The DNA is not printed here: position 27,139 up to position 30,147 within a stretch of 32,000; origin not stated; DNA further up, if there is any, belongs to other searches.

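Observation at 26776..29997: HEPN gene + three-module double-P-loop ATPase gene: candidate uncharacterised NTPase-effector conflict (defence) cassette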

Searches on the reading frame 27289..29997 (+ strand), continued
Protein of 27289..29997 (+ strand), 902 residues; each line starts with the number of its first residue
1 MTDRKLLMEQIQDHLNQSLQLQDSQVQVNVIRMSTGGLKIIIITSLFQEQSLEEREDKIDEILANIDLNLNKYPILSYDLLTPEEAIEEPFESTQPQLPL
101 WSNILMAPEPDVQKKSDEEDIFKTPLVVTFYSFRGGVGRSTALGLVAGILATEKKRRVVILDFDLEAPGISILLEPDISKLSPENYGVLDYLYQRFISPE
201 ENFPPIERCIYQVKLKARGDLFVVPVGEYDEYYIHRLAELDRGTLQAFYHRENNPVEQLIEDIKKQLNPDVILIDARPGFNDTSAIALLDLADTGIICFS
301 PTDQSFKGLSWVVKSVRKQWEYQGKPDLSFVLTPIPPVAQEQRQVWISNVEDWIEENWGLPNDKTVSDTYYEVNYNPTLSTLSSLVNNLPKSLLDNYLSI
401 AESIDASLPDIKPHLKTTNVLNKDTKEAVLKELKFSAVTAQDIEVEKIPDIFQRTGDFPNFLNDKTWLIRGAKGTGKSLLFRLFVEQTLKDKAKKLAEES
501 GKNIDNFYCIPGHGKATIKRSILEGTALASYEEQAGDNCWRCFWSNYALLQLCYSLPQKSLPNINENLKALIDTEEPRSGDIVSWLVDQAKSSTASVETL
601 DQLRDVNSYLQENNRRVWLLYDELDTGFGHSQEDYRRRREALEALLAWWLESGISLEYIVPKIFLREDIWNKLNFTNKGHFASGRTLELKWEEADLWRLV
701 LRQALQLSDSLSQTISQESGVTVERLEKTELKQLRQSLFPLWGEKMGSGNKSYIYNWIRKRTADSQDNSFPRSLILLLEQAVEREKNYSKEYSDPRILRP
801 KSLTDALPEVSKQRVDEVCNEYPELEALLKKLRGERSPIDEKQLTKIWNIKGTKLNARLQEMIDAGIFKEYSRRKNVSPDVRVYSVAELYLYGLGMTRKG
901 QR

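Call 57: fold_search(model_id=the predicted structure, library=pdb)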
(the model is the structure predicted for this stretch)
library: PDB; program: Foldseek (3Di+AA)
matches with E <= 10: 1510; with E <= 0.001: 183
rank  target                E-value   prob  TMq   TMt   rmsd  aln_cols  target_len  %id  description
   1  4v02_A                4.9e-08  1.00  0.21  0.71   7.5       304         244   18  MinC:MinD cell division protein complex, Aquifex aeolicus (released 2015-01-14)
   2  4v02_B                5.4e-08  1.00  0.21  0.70   8.3       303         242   17  MinC:MinD cell division protein complex, Aquifex aeolicus (released 2015-01-14)
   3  1ion                  1.8e-07  1.00  0.21  0.71   5.0       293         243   14  THE SEPTUM SITE-DETERMINING PROTEIN MIND COMPLEXED WITH MG-ADP FROM PYROCOCCUS HORIKOSHII OT3 (released 2001-09-26)
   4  8ray_A                1.9e-07  1.00  0.23  0.72   4.5       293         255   17  ParA in complex with ATP (released 2025-03-26)
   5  9a6n_A                2.1e-07  1.00  0.24  0.76   4.3       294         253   18  Integrative model of SOJ-NRDR by crosslinking MS and deep learning (released 2024-09-18)
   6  1hyq                  2.1e-07  1.00  0.21  0.72   5.5       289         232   16  MIND BACTERIAL CELL DIVISION REGULATOR FROM A. FULGIDUS (released 2001-03-14)
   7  4v03_A                3.0e-07  1.00  0.21  0.72   7.2       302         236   18  MinD cell division protein, Aquifex aeolicus (released 2015-01-14)
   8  4v03_B                4.9e-07  1.00  0.21  0.69   4.9       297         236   18  MinD cell division protein, Aquifex aeolicus (released 2015-01-14)
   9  8jml_B                6.5e-07  1.00  0.23  0.70   5.8       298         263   16  Structure of Helicobacter pylori Soj protein mutant, D41A (released 2024-05-29)
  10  2bek_A                7.2e-07  1.00  0.22  0.72   4.5       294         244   16  Structure of the bacterial chromosome segregation protein Soj (released 2005-01-12)
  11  8jmj_A                7.5e-07  1.00  0.24  0.71   5.0       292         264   16  Structure of Helicobacter pylori Soj-DNA-Spo0J complex (released 2024-05-29)
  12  2bek_B                8.3e-07  1.00  0.22  0.73   4.4       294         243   15  Structure of the bacterial chromosome segregation protein Soj (released 2005-01-12)
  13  6iub_A                8.7e-07  1.00  0.23  0.70   5.6       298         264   16  Structure of Helicobacter pylori Soj protein (released 2019-02-13)
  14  5k5z_C                1.0e-06  1.00  0.22  0.58   6.6       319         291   15  Structure of pnob8 ParA (released 2016-06-22)
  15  1g3q                  1.1e-06  1.00  0.22  0.74   4.5       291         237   16  CRYSTAL STRUCTURE ANALYSIS OF PYROCOCCUS FURIOSUS CELL DIVISION ATPASE MIND (released 2001-04-21)
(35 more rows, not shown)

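Call 62: search_dna_similar(query=window:27289-29997:+, collection=plasmids, mode=protein, max_evalue=1e-10, max_rows=30)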
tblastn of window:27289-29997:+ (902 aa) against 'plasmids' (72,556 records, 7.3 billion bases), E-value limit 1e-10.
Records with a match: 21; places in all: 21; records where one place covers at least 80% of the query: 1.
Best place of each record, by identity: 60-80% 1; <60% 20.
By first word of the organism name: Rhizobium 5; Burkholderia 3; Enterobacter 2; Nostoc 1; Aeromicrobium 1; Agrobacterium 1; Calothrix 1; Massilia 1; Skermanella 1; Gemmobacter 1; and 4 more.
By predicted mobility (MOB-suite, as given by PLSDB): non-mobilizable 10; conjugative 9; mobilizable 2.
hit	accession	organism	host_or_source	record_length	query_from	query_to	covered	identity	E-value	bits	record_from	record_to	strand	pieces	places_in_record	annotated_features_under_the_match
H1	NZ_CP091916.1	Nostoc sp. UHCC 0870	cell culture,Brackish water, ...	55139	32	902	97%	61.9%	0e+0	1019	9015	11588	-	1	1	ParA family protein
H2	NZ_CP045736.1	Aeromicrobium yanjiei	plateau pika,cell culture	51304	425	901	53%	24.3%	2e-20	105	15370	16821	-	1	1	hypothetical protein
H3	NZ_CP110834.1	Agrobacterium sp. 13-2099-1-2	quaking aspen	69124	426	853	47%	25.2%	1e-14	86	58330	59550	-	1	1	hypothetical protein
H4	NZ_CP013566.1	Rhizobium phaseoli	Phaseolus vulgaris,Whole ...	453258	126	341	24%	34.5%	1e-20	106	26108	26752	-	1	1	ParA family protein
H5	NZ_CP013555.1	Rhizobium phaseoli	-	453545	126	341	24%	34.5%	1e-20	106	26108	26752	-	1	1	ParA family protein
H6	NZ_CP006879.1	Rhizobium gallicum bv. gallicum R602sp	Phaseolus vulgaris,whole ...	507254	126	341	24%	33.5%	1e-19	103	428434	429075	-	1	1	AAA family ATPase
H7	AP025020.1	Calothrix sp. PCC 7716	-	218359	101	318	24%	33.0%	8e-19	100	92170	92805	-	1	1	hypothetical protein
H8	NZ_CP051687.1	Massilia forsythiae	cell culture,Flower of Forsythia koreana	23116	127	342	24%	32.6%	3e-20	104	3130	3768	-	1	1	ParA family protein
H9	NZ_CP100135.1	Burkholderia glumae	cell culture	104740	31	297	30%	25.5%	8e-12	77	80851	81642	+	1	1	AAA family ATPase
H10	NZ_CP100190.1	Burkholderia glumae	cell culture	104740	31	297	30%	25.5%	8e-12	77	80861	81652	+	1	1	AAA family ATPase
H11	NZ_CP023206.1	Burkholderia glumae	Oryza sativa,Cell culture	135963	31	297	30%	25.5%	8e-12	77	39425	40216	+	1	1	AAA family ATPase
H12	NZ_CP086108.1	Skermanella mucosa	single cell,crude oil contaminated ...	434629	121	344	25%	29.5%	4e-13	82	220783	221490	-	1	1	P-loop NTPase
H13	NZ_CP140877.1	Rhizobium beringeri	Trifolium pratense,whole organism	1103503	127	314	21%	35.1%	5e-16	91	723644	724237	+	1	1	record has no annotation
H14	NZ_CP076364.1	Gemmobacter fulvus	cell culture,Anabaena culture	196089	130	342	24%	30.9%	5e-14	85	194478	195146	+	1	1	AAA family ATPase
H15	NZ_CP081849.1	Polymorphobacter megasporae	Megaspora,lichen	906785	127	336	23%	30.4%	8e-15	87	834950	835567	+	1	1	AAA family ATPase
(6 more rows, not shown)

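Call 63: search_dna_similar(query=window:27289-29997:+, collection=phages, mode=protein, max_evalue=0.00001, max_rows=15)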
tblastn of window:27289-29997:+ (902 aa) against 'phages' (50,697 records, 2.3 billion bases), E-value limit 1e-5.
No match.

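Call 64: get_annotated_region(hit=H1, flank=7000)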
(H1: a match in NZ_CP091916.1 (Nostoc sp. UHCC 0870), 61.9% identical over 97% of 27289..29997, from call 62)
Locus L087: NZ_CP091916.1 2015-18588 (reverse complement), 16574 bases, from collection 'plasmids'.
description: Nostoc sp. UHCC 0870 plasmid unnamed3, complete sequence
organism: Nostoc sp. UHCC 0870 (NCBI taxid 2914041)
taxonomy: Bacteria; Cyanobacteriota; Cyanophyceae; Nostocales; Nostocaceae; Nostoc; Nostoc sp. UHCC 0870
host: -; source: cell culture,Brackish water, Varlaxudden, Baltic Sea; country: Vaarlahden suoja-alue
typing (MOB-suite, as given by PLSDB): non-mobilizable
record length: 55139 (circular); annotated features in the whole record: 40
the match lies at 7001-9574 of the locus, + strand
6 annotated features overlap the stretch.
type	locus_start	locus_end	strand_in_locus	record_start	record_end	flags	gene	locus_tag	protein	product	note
CDS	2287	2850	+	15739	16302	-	-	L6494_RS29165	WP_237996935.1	plasmid pRiA4b ORF-3 family protein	-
CDS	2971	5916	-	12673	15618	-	hsdR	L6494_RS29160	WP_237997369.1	type I restriction-modification system endonuclease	-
CDS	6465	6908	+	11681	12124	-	-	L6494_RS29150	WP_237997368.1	hypothetical protein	-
CDS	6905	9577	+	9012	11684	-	-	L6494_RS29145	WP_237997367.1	ParA family protein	-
CDS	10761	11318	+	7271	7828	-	-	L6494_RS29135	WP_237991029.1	recombinase family protein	GO:0006310 - DNA recombination [Evidence IEA]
CDS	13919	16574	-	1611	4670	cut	-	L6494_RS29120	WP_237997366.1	SMC family ATPase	-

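Call 65: search_protein_families(library=ncbifam, proteins=[L079:6980-8299:+, L079:8421-9689:-, L083:4323-5603:+, L083:5849-6958:+, L085:7010-8899:+, L086:6908-8851:+, L028:1462-2835:+, L028:2847-4346:+, L080:6599-7924:+, L080:7921-9408:+], max_evalue=0.00001)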
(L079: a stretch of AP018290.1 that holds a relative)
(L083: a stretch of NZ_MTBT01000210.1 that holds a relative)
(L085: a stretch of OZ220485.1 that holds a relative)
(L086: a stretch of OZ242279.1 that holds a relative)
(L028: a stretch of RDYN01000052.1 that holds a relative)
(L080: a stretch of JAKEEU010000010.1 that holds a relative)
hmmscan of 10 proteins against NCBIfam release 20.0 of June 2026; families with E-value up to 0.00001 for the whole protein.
L079:6980-8299:+ (439 aa): 7 families
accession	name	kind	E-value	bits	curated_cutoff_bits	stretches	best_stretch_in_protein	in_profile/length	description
NF047398.1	AAA_KGGVGR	domain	7.6e-49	166.6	90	1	137-323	2-189/190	KGGVGR-motif variant AAA ATPase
TIGR03453.1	partition_RepA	equivalog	2.9e-10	39.6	348.45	1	132-308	98-266/387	plasmid partitioning protein RepA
NF041546.1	ParA_partition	equivalog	2.6e-07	30.4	180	0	140-175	2-37/203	ParA family partition ATPase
TIGR03371.1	cellulose_yhjQ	equivalog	4.1e-07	29.7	157.85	1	139-197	3-60/246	cellulose biosynthesis protein BcsQ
TIGR01968.1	minD_bact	equivalog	5.9e-07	29.1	212.9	0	140-198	4-62/261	septum site-determining protein MinD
TIGR01969.1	minD_arch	subfamily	1.3e-06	27.7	201.75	0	138-190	1-53/251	cell division ATPase MinD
NF010443.0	PRK13869.1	subfamily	1.7e-06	27.1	446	1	140-190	124-173/405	plasmid-partitioning protein RepA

L079:8421-9689:- (422 aa): 0 families

L083:4323-5603:+ (426 aa): 7 families
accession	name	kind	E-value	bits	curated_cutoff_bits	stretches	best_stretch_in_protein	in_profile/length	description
NF047398.1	AAA_KGGVGR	domain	4.7e-49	167.3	90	1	154-340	2-189/190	KGGVGR-motif variant AAA ATPase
TIGR03453.1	partition_RepA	equivalog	8.2e-09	34.8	348.45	1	157-218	107-167/387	plasmid partitioning protein RepA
NF008079.0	PRK10818.1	equivalog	1e-06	28.3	508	0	155-194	3-42/270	septum site-determining protein MinD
TIGR01968.1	minD_bact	equivalog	1.4e-06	27.8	212.9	0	157-193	4-40/261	septum site-determining protein MinD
NF041546.1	ParA_partition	equivalog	1.8e-06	27.7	180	0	157-192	2-37/203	ParA family partition ATPase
TIGR01969.1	minD_arch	subfamily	4.9e-06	25.9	201.75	0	155-199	1-45/251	cell division ATPase MinD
NF010443.0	PRK13869.1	subfamily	6.6e-06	25.1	446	0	157-201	124-167/405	plasmid-partitioning protein RepA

L083:5849-6958:+ (369 aa): 0 families

L085:7010-8899:+ (629 aa): 1 family
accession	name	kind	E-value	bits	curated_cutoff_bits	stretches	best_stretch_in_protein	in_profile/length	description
NF047398.1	AAA_KGGVGR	domain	1.3e-50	172.4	90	1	2-187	3-189/190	KGGVGR-motif variant AAA ATPase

L086:6908-8851:+ (647 aa): 3 families
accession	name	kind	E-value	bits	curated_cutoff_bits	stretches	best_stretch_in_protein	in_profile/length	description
NF047398.1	AAA_KGGVGR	domain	9.7e-51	172.8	90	1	30-216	2-189/190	KGGVGR-motif variant AAA ATPase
NF041546.1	ParA_partition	equivalog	1.6e-07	31.1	180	0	34-79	3-48/203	ParA family partition ATPase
TIGR03453.1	partition_RepA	equivalog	3.3e-07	29.5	348.45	1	14-71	88-145/387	plasmid partitioning protein RepA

L028:1462-2835:+ (457 aa): 11 families
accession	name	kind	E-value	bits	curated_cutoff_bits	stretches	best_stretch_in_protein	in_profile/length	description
NF047398.1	AAA_KGGVGR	domain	1e-55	189.1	90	1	146-334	2-189/190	KGGVGR-motif variant AAA ATPase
TIGR01968.1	minD_bact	equivalog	7.1e-08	32.1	212.9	1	148-186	3-41/261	septum site-determining protein MinD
NF041546.1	ParA_partition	equivalog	2.1e-07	30.7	180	1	148-184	1-37/203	ParA family partition ATPase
TIGR01969.1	minD_arch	subfamily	3.5e-07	29.7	201.75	0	148-197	2-51/251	cell division ATPase MinD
NF041136.1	MrpORP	equivalog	1.2e-06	28.1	450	1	151-196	10-55/365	iron-sulfur cluster carrier protein MrpORP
TIGR04291.1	arsen_driv_ArsA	equivalog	1.2e-06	27.5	650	1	150-203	6-58/565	arsenical pump-driving ATPase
TIGR03453.1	partition_RepA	equivalog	2.6e-06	26.5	348.45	1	147-193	105-150/387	plasmid partitioning protein RepA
NF010423.0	PRK13849.1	equivalog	4e-06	26.4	313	1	148-188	3-43/231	conjugal transfer ATPase VirC1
NF008669.0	PRK11670.1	equivalog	4.4e-06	25.8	348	1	148-197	109-158/369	iron-sulfur cluster carrier protein ApbC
TIGR01007.1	eps_fam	subfamily_domain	4.8e-06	26.2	108.05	0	149-228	20-97/204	polysaccharide biosynthesis tyrosine autokinase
TIGR03018.1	pepcterm_TyrKin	hypoth_equivalog_domain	6.3e-06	25.7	230.65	0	156-228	45-116/207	XrtA-associated tyrosine autokinase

L028:2847-4346:+ (499 aa): 1 family
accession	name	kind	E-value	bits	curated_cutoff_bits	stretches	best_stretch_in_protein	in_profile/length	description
NF047389.1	ATPase_Sll1717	subfamily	4.7e-32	111.7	75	1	22-476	5-422/454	P-loop ATPase, Sll1717 family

L080:6599-7924:+ (441 aa): 2 families
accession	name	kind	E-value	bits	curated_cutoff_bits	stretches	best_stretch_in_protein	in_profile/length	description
NF047398.1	AAA_KGGVGR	domain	2.2e-50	171.6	90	1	136-322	2-189/190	KGGVGR-motif variant AAA ATPase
TIGR01968.1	minD_bact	equivalog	3.1e-06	26.7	212.9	0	139-175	4-40/261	septum site-determining protein MinD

L080:7921-9408:+ (495 aa): 1 family
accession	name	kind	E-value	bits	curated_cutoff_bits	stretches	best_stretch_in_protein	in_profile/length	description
NF047389.1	ATPase_Sll1717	subfamily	1.7e-27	96.6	75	1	24-472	5-421/454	P-loop ATPase, Sll1717 family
